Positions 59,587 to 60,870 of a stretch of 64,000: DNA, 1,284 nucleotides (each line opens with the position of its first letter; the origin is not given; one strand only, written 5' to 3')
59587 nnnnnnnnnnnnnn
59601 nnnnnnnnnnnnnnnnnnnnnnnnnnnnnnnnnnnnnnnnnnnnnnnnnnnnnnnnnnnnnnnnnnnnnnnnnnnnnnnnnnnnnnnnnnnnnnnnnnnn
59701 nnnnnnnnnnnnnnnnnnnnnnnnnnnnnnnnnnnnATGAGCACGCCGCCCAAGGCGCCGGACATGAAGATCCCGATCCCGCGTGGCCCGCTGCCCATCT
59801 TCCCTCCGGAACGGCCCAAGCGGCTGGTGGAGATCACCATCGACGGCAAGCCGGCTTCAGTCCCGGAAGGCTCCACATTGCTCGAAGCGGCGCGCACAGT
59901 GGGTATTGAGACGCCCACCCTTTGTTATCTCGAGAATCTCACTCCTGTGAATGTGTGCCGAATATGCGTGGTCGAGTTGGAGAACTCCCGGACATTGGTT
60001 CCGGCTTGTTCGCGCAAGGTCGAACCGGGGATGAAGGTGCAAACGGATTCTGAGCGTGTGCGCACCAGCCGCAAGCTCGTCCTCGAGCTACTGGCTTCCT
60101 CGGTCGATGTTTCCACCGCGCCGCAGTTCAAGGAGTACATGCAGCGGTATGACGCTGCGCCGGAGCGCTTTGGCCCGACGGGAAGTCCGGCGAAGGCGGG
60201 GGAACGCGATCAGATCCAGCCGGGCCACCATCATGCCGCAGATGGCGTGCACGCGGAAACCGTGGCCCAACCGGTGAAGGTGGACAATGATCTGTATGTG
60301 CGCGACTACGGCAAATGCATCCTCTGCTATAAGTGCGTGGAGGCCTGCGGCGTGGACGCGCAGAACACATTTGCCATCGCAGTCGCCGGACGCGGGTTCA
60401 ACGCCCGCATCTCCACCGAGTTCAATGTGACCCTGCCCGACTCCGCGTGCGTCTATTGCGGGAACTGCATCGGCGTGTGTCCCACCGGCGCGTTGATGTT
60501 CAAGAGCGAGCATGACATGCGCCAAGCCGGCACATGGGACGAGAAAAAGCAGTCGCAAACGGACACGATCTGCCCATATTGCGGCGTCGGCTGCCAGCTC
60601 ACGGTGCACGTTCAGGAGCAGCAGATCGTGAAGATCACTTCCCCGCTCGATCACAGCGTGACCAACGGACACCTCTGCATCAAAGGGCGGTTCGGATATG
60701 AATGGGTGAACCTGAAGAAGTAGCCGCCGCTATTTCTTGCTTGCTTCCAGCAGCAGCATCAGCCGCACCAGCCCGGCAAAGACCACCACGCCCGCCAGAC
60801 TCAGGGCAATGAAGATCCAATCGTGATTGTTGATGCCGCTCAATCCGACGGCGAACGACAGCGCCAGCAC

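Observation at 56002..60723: Formate dehydrogenase alpha subunit split at the Fe4S4/MGD boundary, with the halves encoded in permuted order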

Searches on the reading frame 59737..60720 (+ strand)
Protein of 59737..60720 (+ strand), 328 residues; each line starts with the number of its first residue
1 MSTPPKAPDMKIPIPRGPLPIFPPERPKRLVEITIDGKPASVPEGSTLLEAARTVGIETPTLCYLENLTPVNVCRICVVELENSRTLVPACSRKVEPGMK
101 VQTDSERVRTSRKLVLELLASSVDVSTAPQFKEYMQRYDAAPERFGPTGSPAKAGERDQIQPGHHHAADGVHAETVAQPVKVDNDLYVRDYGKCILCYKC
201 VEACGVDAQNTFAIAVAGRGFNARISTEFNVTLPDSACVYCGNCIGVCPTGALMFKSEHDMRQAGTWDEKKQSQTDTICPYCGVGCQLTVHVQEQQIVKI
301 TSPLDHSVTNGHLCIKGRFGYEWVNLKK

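Call 5: search_protein_families(library=pfam, proteins=[window:59737-60720:+])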
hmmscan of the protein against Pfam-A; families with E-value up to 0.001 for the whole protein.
window:59737-60720:+ (328 aa): 9 families
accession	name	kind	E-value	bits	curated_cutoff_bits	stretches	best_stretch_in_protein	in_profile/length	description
PF13510.11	Fer2_4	-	4.8e-21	75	22.8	1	29-105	2-81/82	2Fe-2S iron-sulfur cluster binding domain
PF04879.21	Molybdop_Fe4S4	-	2.2e-19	69.6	22.7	1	275-325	4-54/55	Molybdopterin oxidoreductase Fe4S4 domain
PF12838.12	Fer4_7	-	3.7e-09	37.3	27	1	193-252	1-52/52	4Fe-4S dicluster domain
PF00037.32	Fer4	-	1.1e-08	35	21.1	2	236-253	6-23/24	4Fe-4S binding domain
PF13237.11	Fer4_10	-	8.8e-08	32.4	25.5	1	235-287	6-49/53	4Fe-4S dicluster domain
PF22117.2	Fer4_Nqo3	-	1.4e-06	28.8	27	1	192-253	9-66/67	NADH-quinone oxidoreductase subunit 3, ferredoxin-like domain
PF13187.11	Fer4_9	-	7.9e-06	26.2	27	1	193-252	1-51/52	4Fe-4S dicluster domain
PF14697.11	Fer4_21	-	0.00042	20.8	35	1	192-251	6-55/59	4Fe-4S dicluster domain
PF13484.11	Fer4_16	-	0.00058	21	30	0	238-274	2-37/66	4Fe-4S double cluster binding domain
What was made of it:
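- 60559..60711 (+): FS0 (Molybdop_Fe4S4) domain at the C-terminal end of gene 3. Ligands are C279, C282, C286 and C314, with Lys316 in the motif CIKGRFG. Five more residues and a TAG stop (60721-60723) follow. Pfam PF04879, E 2.2e-19, profile 4-54 of 55 (call 5).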

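Call 10: find_homologous_proteins(query=window:59737-60720:+)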
Query window:59737-60720:+ (328 aa): 8000 proteins with E <= 0.001 among 8000 candidates; the best 120 are listed.
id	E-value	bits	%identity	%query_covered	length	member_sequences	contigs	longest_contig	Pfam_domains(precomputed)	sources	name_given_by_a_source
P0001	1.0e-218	743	100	97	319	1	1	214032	PF13510.12,PF00037.33,PF12838.13,PF22117.3,PF13237.12,PF13187.12,PF04879.22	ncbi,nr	ncbi:MAG: (2Fe-2S)-binding protein [Acidobacteriales bacterium]|nr:(2Fe-2S)-binding protein [Terrigl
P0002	3.8e-200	682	88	100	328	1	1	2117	PF13510.12,PF00037.33,PF12838.13,PF22117.3,PF13237.12,PF13187.12,PF04879.22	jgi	jgi:predicted molibdopterin-dependent oxidoreductase YjgC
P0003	1.6e-199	680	88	100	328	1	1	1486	PF13510.12,PF00037.33,PF12838.13,PF22117.3,PF13237.12,PF13187.12,PF04879.22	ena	-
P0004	2.0e-194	663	84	100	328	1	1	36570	PF13510.12,PF00037.33,PF13484.12,PF12838.13,PF22117.3,PF13237.12,PF13187.12,PF04879.22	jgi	jgi:predicted molibdopterin-dependent oxidoreductase YjgC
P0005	1.2e-192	657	-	-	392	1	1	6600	PF13510.12,PF00037.33,PF13484.12,PF12838.13,PF22117.3,PF13237.12,PF13187.12,PF04879.22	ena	-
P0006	4.7e-184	629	82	98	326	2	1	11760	PF13510.12,PF00037.33,PF12838.13,PF22117.3,PF13237.12,PF13187.12,PF04879.22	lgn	-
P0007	1.4e-183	628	81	100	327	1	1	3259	PF13510.12,PF00037.33,PF12838.13,PF22117.3,PF13237.12,PF13187.12,PF04879.22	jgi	-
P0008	1.6e-182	624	80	100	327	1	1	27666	PF13510.12,PF00037.33,PF12838.13,PF22117.3,PF13237.12,PF13187.12,PF04879.22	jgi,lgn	-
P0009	2.3e-179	614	80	99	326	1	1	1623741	PF13510.12,PF00037.33,PF12838.13,PF22117.3,PF13237.12,PF13187.12,PF04879.22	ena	-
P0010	9.7e-179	612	79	99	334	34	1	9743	PF13510.12,PF00037.33,PF12838.13,PF22117.3,PF13237.12,PF04879.22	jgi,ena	-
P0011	3.4e-178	610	79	100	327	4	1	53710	PF13510.12,PF00037.33,PF12838.13,PF22117.3,PF13237.12,PF04879.22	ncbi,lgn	-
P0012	8.1e-178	609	80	98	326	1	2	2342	PF13510.12,PF00037.33,PF12838.13,PF22117.3,PF13237.12,PF13187.12,PF04879.22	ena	-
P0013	2.2e-177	607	79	100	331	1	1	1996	PF13510.12,PF00037.33,PF12838.13,PF22117.3,PF13237.12,PF13187.12,PF04879.22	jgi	jgi:predicted molibdopterin-dependent oxidoreductase YjgC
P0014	7.5e-177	606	79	98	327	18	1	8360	PF13510.12,PF00037.33,PF12838.13,PF22117.3,PF13237.12,PF04879.22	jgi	jgi:predicted molibdopterin-dependent oxidoreductase YjgC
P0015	7.7e-177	606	79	99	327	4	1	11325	PF13510.12,PF00037.33,PF12838.13,PF22117.3,PF13237.12,PF04879.22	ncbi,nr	ncbi:MAG TPA: 2Fe-2S iron-sulfur cluster-binding protein [Thermoanaerobaculia bacterium]|nr:2Fe-2S i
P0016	5.9e-176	603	78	98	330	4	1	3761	PF13510.12,PF00037.33,PF12838.13,PF22117.3,PF13237.12,PF04879.22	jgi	jgi:predicted molibdopterin-dependent oxidoreductase YjgC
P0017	7.0e-176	602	78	100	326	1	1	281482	PF13510.12,PF00037.33,PF12838.13,PF22117.3,PF13237.12,PF13187.12,PF04879.22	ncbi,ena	-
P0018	8.8e-176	602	79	98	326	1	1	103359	PF13510.12,PF00037.33,PF12838.13,PF22117.3,PF13237.12,PF13187.12,PF04879.22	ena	-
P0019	1.2e-175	602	79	98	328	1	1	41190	PF13510.12,PF00037.33,PF12838.13,PF22117.3,PF13237.12,PF04879.22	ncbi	ncbi:MAG: 2Fe-2S iron-sulfur cluster-binding protein [Acidobacteriota bacterium]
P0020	1.4e-175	601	79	100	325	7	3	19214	PF13510.12,PF00037.33,PF12838.13,PF22117.3,PF13237.12,PF13187.12,PF04879.22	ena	-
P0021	2.7e-175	600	79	98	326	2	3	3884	PF13510.12,PF00037.33,PF12838.13,PF22117.3,PF13237.12,PF13187.12,PF04879.22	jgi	jgi:predicted molibdopterin-dependent oxidoreductase YjgC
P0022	3.7e-175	600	77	99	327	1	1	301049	PF13510.12,PF00037.33,PF12838.13,PF22117.3,PF13237.12,PF04879.22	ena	-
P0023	3.9e-175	600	79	100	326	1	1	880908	PF13510.12,PF00037.33,PF12838.13,PF22117.3,PF13237.12,PF13187.12,PF04879.22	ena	-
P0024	4.0e-175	600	77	98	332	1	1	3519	PF13510.12,PF00037.33,PF12838.13,PF22117.3,PF13237.12,PF13187.12,PF04879.22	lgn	-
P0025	4.2e-175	600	80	100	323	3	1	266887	PF13510.12,PF00037.33,PF12838.13,PF22117.3,PF13237.12,PF13187.12,PF04879.22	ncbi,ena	-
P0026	4.3e-175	600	78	100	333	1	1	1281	PF13510.12,PF00037.33,PF12838.13,PF22117.3,PF13237.12,PF13187.12,PF04879.22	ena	-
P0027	4.6e-175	600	77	98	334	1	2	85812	PF13510.12,PF00037.33,PF12838.13,PF22117.3,PF13237.12,PF04879.22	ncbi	-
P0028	4.7e-175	600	79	98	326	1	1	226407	PF13510.12,PF00037.33,PF12838.13,PF22117.3,PF13237.12,PF13187.12,PF04879.22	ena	-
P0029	4.7e-175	600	79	100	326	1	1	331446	PF13510.12,PF00037.33,PF12838.13,PF22117.3,PF13237.12,PF13187.12,PF04879.22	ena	-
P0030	7.7e-175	599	79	100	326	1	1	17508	PF13510.12,PF00037.33,PF12838.13,PF22117.3,PF13237.12,PF13187.12,PF04879.22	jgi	jgi:predicted molibdopterin-dependent oxidoreductase YjgC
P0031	7.8e-175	599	78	98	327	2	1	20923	PF13510.12,PF00037.33,PF12838.13,PF22117.3,PF13237.12,PF13187.12,PF04879.22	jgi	jgi:predicted molibdopterin-dependent oxidoreductase YjgC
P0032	1.1e-174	598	78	98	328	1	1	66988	PF13510.12,PF00037.33,PF12838.13,PF22117.3,PF13237.12,PF13187.12,PF04879.22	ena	-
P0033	1.2e-174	598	78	98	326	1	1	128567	PF13510.12,PF00037.33,PF12838.13,PF22117.3,PF13237.12,PF13187.12,PF04879.22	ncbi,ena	-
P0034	1.3e-174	598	77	98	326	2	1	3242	PF13510.12,PF00037.33,PF12838.13,PF22117.3,PF13237.12,PF13187.12,PF04879.22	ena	-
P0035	1.4e-174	598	79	100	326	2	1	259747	PF13510.12,PF00037.33,PF12838.13,PF22117.3,PF13237.12,PF04879.22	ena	-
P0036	1.5e-174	598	78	99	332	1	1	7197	PF13510.12,PF00037.33,PF13484.12,PF12838.13,PF22117.3,PF13237.12,PF04879.22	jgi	jgi:NADP-reducing hydrogenase subunit HndD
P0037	2.3e-174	597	78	100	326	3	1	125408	PF13510.12,PF00037.33,PF12838.13,PF22117.3,PF13237.12,PF13187.12,PF04879.22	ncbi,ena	-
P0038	2.7e-174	597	78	100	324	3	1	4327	PF13510.12,PF00037.33,PF12838.13,PF22117.3,PF13237.12,PF13187.12,PF04879.22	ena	-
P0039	2.8e-174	597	78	98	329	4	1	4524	PF13510.12,PF00037.33,PF12838.13,PF22117.3,PF13237.12,PF04879.22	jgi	jgi:predicted molibdopterin-dependent oxidoreductase YjgC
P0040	2.9e-174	597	78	98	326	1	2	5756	PF13510.12,PF00037.33,PF12838.13,PF22117.3,PF13237.12,PF13187.12,PF04879.22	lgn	-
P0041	3.0e-174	597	77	100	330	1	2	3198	PF13510.12,PF00037.33,PF12838.13,PF22117.3,PF13237.12,PF04879.22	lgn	-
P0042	3.2e-174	597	78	98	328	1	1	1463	PF13510.12,PF00037.33,PF12838.13,PF22117.3,PF13237.12,PF04879.22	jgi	jgi:predicted molibdopterin-dependent oxidoreductase YjgC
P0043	3.3e-174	597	79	100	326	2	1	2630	PF13510.12,PF00037.33,PF12838.13,PF22117.3,PF13237.12,PF13187.12,PF04879.22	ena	-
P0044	4.5e-174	596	79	98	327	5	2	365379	PF13510.12,PF00037.33,PF12838.13,PF22117.3,PF13237.12,PF13187.12,PF04879.22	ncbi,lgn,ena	-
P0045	4.6e-174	596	80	92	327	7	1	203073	PF13510.12,PF00037.33,PF12838.13,PF22117.3,PF13237.12,PF04879.22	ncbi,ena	-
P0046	4.8e-174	596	79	100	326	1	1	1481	PF13510.12,PF00037.33,PF12838.13,PF22117.3,PF13237.12,PF04879.22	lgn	-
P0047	6.0e-174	596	78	100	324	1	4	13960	PF13510.12,PF00037.33,PF12838.13,PF22117.3,PF13237.12,PF13187.12,PF04879.22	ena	-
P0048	8.1e-174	596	78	98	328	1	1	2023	PF13510.12,PF00037.33,PF12838.13,PF22117.3,PF13237.12,PF13187.12,PF04879.22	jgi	jgi:predicted molibdopterin-dependent oxidoreductase YjgC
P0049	1.1e-173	595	75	99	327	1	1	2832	PF13510.12,PF00037.33,PF13484.12,PF12838.13,PF22117.3,PF13237.12,PF13187.12,PF04879.22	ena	-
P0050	1.6e-173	595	76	99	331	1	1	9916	PF13510.12,PF00037.33,PF12838.13,PF22117.3,PF13237.12,PF04879.22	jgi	jgi:predicted molibdopterin-dependent oxidoreductase YjgC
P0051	1.9e-173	594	78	100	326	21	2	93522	PF13510.12,PF00037.33,PF12838.13,PF22117.3,PF13237.12,PF04879.22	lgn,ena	-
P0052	2.0e-173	594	76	100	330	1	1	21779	PF13510.12,PF00037.33,PF12838.13,PF22117.3,PF13237.12,PF13187.12,PF04879.22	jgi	jgi:predicted molibdopterin-dependent oxidoreductase YjgC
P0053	2.4e-173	594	78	98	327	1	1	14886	PF13510.12,PF00037.33,PF12838.13,PF22117.3,PF13237.12,PF04879.22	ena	-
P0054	2.4e-173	594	79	99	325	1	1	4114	PF13510.12,PF00037.33,PF12838.13,PF22117.3,PF13187.12,PF04879.22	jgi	jgi:predicted molibdopterin-dependent oxidoreductase YjgC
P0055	2.5e-173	594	77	99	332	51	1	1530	PF13510.12,PF00037.33,PF13484.12,PF12838.13,PF22117.3,PF13237.12,PF04879.22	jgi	jgi:predicted molibdopterin-dependent oxidoreductase YjgC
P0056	3.7e-173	593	79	98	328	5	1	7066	PF13510.12,PF00037.33,PF12838.13,PF22117.3,PF13237.12,PF13187.12,PF04879.22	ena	-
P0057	5.2e-173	593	78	98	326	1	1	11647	PF13510.12,PF00037.33,PF12838.13,PF22117.3,PF13237.12,PF13187.12,PF04879.22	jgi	jgi:predicted molibdopterin-dependent oxidoreductase YjgC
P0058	5.2e-173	593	77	98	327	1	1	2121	PF13510.12,PF00037.33,PF13484.12,PF12838.13,PF22117.3,PF13237.12,PF04879.22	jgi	jgi:predicted molibdopterin-dependent oxidoreductase YjgC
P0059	7.3e-173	592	79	98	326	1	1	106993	PF13510.12,PF00037.33,PF12838.13,PF22117.3,PF13237.12,PF13187.12,PF04879.22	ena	-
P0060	7.4e-173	592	77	98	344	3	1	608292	PF13510.12,PF00037.33,PF12838.13,PF22117.3,PF13237.12,PF04879.22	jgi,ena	-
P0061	7.4e-173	592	78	100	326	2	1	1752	PF13510.12,PF00037.33,PF12838.13,PF22117.3,PF13237.12,PF13187.12,PF04879.22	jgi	jgi:predicted molibdopterin-dependent oxidoreductase YjgC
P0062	7.7e-173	592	79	100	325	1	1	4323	PF13510.12,PF00037.33,PF12838.13,PF22117.3,PF13237.12,PF04879.22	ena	-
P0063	8.0e-173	592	77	98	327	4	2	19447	PF13510.12,PF00037.33,PF12838.13,PF22117.3,PF13237.12,PF13187.12,PF04879.22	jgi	-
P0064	8.7e-173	592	76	99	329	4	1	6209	PF13510.12,PF00037.33,PF12838.13,PF22117.3,PF13237.12,PF04879.22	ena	-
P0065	9.0e-173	592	78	100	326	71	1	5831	PF13510.12,PF00037.33,PF12838.13,PF22117.3,PF13237.12,PF13187.12,PF04879.22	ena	-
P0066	9.5e-173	592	77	99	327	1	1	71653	PF13510.12,PF00037.33,PF12838.13,PF22117.3,PF13187.12,PF04879.22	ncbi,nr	ncbi:MAG TPA: 2Fe-2S iron-sulfur cluster-binding protein [Thermoanaerobaculia bacterium]|nr:2Fe-2S i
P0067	9.8e-173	592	79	91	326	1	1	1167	PF13510.12,PF00037.33,PF12838.13,PF22117.3,PF13237.12,PF04879.22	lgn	-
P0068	1.2e-172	592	80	92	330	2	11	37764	PF13510.12,PF00037.33,PF12838.13,PF22117.3,PF13237.12,PF13187.12,PF04879.22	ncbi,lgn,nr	ncbi:MAG: (2Fe-2S)-binding protein [Acidobacteria bacterium]|nr:(2Fe-2S)-binding protein [Acidobacte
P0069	1.3e-172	592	77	98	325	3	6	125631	PF13510.12,PF00037.33,PF13484.12,PF12838.13,PF22117.3,PF13237.12,PF13187.12,PF04879.22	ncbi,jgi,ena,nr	ncbi:MAG TPA: 2Fe-2S iron-sulfur cluster-binding protein [Terriglobales bacterium]|jgi:predicted mol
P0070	1.3e-172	592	79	91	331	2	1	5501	PF13510.12,PF00037.33,PF13484.12,PF12838.13,PF22117.3,PF13237.12,PF13187.12,PF04879.22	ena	-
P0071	1.4e-172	592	78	100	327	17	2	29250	PF13510.12,PF00037.33,PF12838.13,PF22117.3,PF13237.12,PF04879.22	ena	-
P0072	1.6e-172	591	78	98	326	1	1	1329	PF13510.12,PF00037.33,PF12838.13,PF22117.3,PF13237.12,PF13187.12,PF04879.22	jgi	jgi:predicted molibdopterin-dependent oxidoreductase YjgC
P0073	1.8e-172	591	77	98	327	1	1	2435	PF13510.12,PF00037.33,PF12838.13,PF22117.3,PF13237.12,PF13187.12,PF04879.22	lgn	-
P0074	1.9e-172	591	79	92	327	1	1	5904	PF13510.12,PF00037.33,PF12838.13,PF22117.3,PF13237.12,PF04879.22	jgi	jgi:predicted molibdopterin-dependent oxidoreductase YjgC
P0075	1.9e-172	591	78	99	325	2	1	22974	PF13510.12,PF00037.33,PF12838.13,PF22117.3,PF13237.12,PF13187.12,PF04879.22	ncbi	ncbi:MAG: 2Fe-2S iron-sulfur cluster-binding protein [Terriglobales bacterium]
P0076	1.9e-172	591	75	99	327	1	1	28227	PF13510.12,PF00037.33,PF13484.12,PF12838.13,PF22117.3,PF13237.12,PF04879.22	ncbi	ncbi:MAG TPA: 2Fe-2S iron-sulfur cluster-binding protein [Thermoanaerobaculia bacterium]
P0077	2.0e-172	591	78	100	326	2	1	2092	PF13510.12,PF00037.33,PF12838.13,PF22117.3,PF13237.12,PF13187.12,PF04879.22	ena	-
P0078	2.1e-172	591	77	100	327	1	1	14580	PF13510.12,PF00037.33,PF12838.13,PF22117.3,PF13237.12,PF13187.12,PF04879.22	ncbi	ncbi:MAG: 2Fe-2S iron-sulfur cluster-binding protein [Thermoanaerobaculia bacterium]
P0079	2.5e-172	591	76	98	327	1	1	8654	PF13510.12,PF00037.33,PF12838.13,PF22117.3,PF13237.12,PF13187.12,PF04879.22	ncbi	ncbi:MAG: 2Fe-2S iron-sulfur cluster-binding protein [Thermoanaerobaculia bacterium]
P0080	2.7e-172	591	77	100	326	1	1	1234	PF13510.12,PF00037.33,PF12838.13,PF22117.3,PF13237.12,PF13187.12,PF04879.22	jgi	jgi:predicted molibdopterin-dependent oxidoreductase YjgC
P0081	3.4e-172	590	78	99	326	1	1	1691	PF13510.12,PF00037.33,PF12838.13,PF22117.3,PF13237.12,PF13187.12,PF04879.22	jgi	jgi:NADP-reducing hydrogenase subunit HndD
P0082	3.4e-172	590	78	98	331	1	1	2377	PF13510.12,PF00037.33,PF12838.13,PF22117.3,PF13237.12,PF13187.12,PF04879.22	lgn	-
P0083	3.5e-172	590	78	90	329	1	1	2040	PF13510.12,PF00037.33,PF12838.13,PF22117.3,PF13237.12,PF04879.22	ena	-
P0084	4.2e-172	590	76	98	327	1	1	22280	PF13510.12,PF00037.33,PF12838.13,PF22117.3,PF13237.12,PF13187.12,PF04879.22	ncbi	ncbi:MAG: 2Fe-2S iron-sulfur cluster-binding protein [Thermoanaerobaculia bacterium]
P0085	4.6e-172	590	78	92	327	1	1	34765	PF13510.12,PF00037.33,PF12838.13,PF22117.3,PF13237.12,PF13187.12,PF04879.22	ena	-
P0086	5.7e-172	590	78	100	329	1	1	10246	PF13510.12,PF00037.33,PF12838.13,PF22117.3,PF13237.12,PF04879.22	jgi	jgi:predicted molibdopterin-dependent oxidoreductase YjgC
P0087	6.0e-172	589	78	92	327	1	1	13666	PF13510.12,PF00037.33,PF12838.13,PF22117.3,PF13237.12,PF13187.12,PF04879.22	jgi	-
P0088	8.9e-172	589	77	100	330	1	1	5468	PF13510.12,PF00037.33,PF12838.13,PF22117.3,PF13237.12,PF04879.22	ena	-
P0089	1.0e-171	589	76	98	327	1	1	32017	PF13510.12,PF00037.33,PF12838.13,PF22117.3,PF13237.12,PF04879.22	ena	-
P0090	1.1e-171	589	78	100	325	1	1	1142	PF13510.12,PF00037.33,PF12838.13,PF22117.3,PF13237.12,PF04879.22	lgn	-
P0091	1.1e-171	589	76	98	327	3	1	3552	PF13510.12,PF00037.33,PF12838.13,PF22117.3,PF13237.12,PF13187.12,PF04879.22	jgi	jgi:predicted molibdopterin-dependent oxidoreductase YjgC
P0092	1.2e-171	588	78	98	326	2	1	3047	PF13510.12,PF00037.33,PF12838.13,PF22117.3,PF13237.12,PF04879.22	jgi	jgi:predicted molibdopterin-dependent oxidoreductase YjgC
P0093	1.2e-171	588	78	92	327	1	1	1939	PF13510.12,PF00037.33,PF12838.13,PF22117.3,PF13237.12,PF04879.22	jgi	jgi:predicted molibdopterin-dependent oxidoreductase YjgC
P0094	1.3e-171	588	77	98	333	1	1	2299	PF13510.12,PF00037.33,PF12838.13,PF22117.3,PF13237.12,PF13187.12,PF04879.22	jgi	jgi:predicted molibdopterin-dependent oxidoreductase YjgC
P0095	1.3e-171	588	76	100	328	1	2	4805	PF13510.12,PF00037.33,PF12838.13,PF22117.3,PF13237.12,PF13187.12,PF04879.22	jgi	jgi:NADP-reducing hydrogenase subunit HndD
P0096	1.5e-171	588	76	98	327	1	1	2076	PF13510.12,PF00037.33,PF13484.12,PF12838.13,PF22117.3,PF13237.12,PF13187.12,PF04879.22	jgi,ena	jgi:predicted molibdopterin-dependent oxidoreductase YjgC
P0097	1.6e-171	588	78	91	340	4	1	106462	PF13510.12,PF00037.33,PF12838.13,PF22117.3,PF13237.12,PF13187.12,PF04879.22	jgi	jgi:predicted molibdopterin-dependent oxidoreductase YjgC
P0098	2.0e-171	588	76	99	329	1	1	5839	PF13510.12,PF00037.33,PF12838.13,PF22117.3,PF13237.12,PF13187.12,PF04879.22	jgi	jgi:NADP-reducing hydrogenase subunit HndD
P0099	2.1e-171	588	76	99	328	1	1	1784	PF13510.12,PF00037.33,PF12838.13,PF22117.3,PF13237.12,PF13187.12,PF04879.22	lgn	-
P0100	2.2e-171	588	76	98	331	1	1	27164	PF13510.12,PF00037.33,PF13484.12,PF12838.13,PF22117.3,PF13237.12,PF13187.12,PF04879.22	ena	-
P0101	2.4e-171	587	76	98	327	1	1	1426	PF13510.12,PF00037.33,PF13484.12,PF12838.13,PF22117.3,PF13237.12,PF13187.12,PF04879.22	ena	-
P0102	2.6e-171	587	77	99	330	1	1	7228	PF13510.12,PF00037.33,PF13484.12,PF12838.13,PF22117.3,PF13237.12,PF13187.12,PF04879.22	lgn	-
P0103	2.6e-171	587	77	98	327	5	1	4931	PF13510.12,PF00037.33,PF12838.13,PF22117.3,PF13237.12,PF13187.12,PF04879.22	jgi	jgi:predicted molibdopterin-dependent oxidoreductase YjgC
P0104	2.8e-171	587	77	98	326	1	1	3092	PF13510.12,PF00037.33,PF12838.13,PF22117.3,PF13237.12,PF13187.12,PF04879.22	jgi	-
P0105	4.1e-171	587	77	98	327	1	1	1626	PF13510.12,PF00037.33,PF12838.13,PF22117.3,PF13237.12,PF13187.12,PF04879.22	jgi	jgi:predicted molibdopterin-dependent oxidoreductase YjgC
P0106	5.7e-171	586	76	100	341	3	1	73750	PF13510.12,PF00037.33,PF12838.13,PF22117.3,PF13237.12,PF04879.22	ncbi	-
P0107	5.7e-171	586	76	98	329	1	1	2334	PF13510.12,PF00037.33,PF12838.13,PF22117.3,PF13237.12,PF13187.12,PF04879.22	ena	-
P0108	6.1e-171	586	79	91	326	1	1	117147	PF13510.12,PF00037.33,PF13484.12,PF12838.13,PF22117.3,PF13237.12,PF13187.12,PF04879.22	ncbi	ncbi:MAG TPA: 2Fe-2S iron-sulfur cluster-binding protein [Thermoanaerobaculia bacterium]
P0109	6.3e-171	586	78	91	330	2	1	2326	PF13510.12,PF00037.33,PF12838.13,PF22117.3,PF13237.12,PF04879.22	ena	-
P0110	6.4e-171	586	77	98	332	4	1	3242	PF13510.12,PF00037.33,PF12838.13,PF22117.3,PF04879.22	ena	-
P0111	6.8e-171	586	77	98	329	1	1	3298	PF13510.12,PF00037.33,PF12838.13,PF22117.3,PF13237.12,PF13187.12,PF04879.22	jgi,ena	-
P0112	6.9e-171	586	78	90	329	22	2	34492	PF13510.12,PF00037.33,PF12838.13,PF22117.3,PF04879.22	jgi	jgi:predicted molibdopterin-dependent oxidoreductase YjgC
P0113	7.1e-171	586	77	98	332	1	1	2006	PF13510.12,PF00037.33,PF12838.13,PF22117.3,PF13237.12,PF04879.22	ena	-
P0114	8.5e-171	586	76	98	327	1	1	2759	PF13510.12,PF00037.33,PF12838.13,PF22117.3,PF13237.12,PF13187.12,PF04879.22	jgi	-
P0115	9.3e-171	586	77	100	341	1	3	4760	PF13510.12,PF00037.33,PF12838.13,PF22117.3,PF13237.12,PF04879.22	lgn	-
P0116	1.0e-170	585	76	98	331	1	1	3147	PF13510.12,PF00037.33,PF13484.12,PF12838.13,PF22117.3,PF13237.12,PF13187.12,PF04879.22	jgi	jgi:predicted molibdopterin-dependent oxidoreductase YjgC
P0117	1.1e-170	585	77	91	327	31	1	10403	PF13510.12,PF00037.33,PF12838.13,PF22117.3,PF13237.12,PF13187.12,PF04879.22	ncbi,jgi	ncbi:MAG TPA: 2Fe-2S iron-sulfur cluster-binding protein [Thermoanaerobaculia bacterium]|jgi:predict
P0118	1.2e-170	585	78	91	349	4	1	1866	PF13510.12,PF00037.33,PF13484.12,PF12838.13,PF22117.3,PF13237.12,PF13187.12,PF04879.22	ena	-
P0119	1.2e-170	585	77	100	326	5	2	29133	PF13510.12,PF00037.33,PF12838.13,PF22117.3,PF13237.12,PF13187.12,PF04879.22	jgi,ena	-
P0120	1.5e-170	585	77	98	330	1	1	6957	PF13510.12,PF00037.33,PF12838.13,PF22117.3,PF13237.12,PF04879.22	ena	-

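Call 13: find_encoding_contigs(protein=P0009, flank=8000, max_places=2)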
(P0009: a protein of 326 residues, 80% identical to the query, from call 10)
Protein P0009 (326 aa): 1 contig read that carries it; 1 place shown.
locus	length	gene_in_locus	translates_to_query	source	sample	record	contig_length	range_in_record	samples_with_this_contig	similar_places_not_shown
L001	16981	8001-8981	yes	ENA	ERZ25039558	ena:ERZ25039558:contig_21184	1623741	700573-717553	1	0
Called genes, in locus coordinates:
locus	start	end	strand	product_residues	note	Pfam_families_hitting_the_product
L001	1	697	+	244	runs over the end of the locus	PF00121:TIM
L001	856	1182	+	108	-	PF03840:SecG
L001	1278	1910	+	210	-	PF00753:Lactamase_B, PF23023:Anti-Pycsar_Apyc1 (weak), PF12706:Lactamase_B_2 (weak)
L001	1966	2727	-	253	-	PF01346:FKBP_N, PF00254:FKBP_C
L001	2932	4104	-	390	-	PF00155:Aminotran_1_2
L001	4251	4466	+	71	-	PF00384:Molybdopterin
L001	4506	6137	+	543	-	PF00384:Molybdopterin, PF01568:Molydop_binding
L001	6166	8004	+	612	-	PF01257:2Fe-2S_thioredx, PF01512:Complex1_51K, PF10531:SLBB, PF22461:SLBB_2, PF10589:NADH_4Fe-4S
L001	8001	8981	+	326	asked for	PF13510:Fer2_4, PF13187:Fer4_9 (faint), PF13237:Fer4_10 (faint), PF22117:Fer4_Nqo3 (weak), PF12838:Fer4_7 (weak), PF00037:Fer4 (weak), PF04879:Molybdop_Fe4S4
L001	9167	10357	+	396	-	PF00155:Aminotran_1_2, PF01041:DegT_DnrJ_EryC1 (weak), PF01053:Cys_Met_Meta_PP (weak)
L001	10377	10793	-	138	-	-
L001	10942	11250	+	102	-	PF12732:YtxH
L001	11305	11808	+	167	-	-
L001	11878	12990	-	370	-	PF00733:Asn_synthase, PF03054:tRNA_Me_trans, PF20259:tRNA_Me_trans_M, PF20258:tRNA_Me_trans_C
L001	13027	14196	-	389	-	PF00155:Aminotran_1_2, PF00266:Aminotran_5, PF01053:Cys_Met_Meta_PP (weak), PF01212:Beta_elim_lyase, PF01041:DegT_DnrJ_EryC1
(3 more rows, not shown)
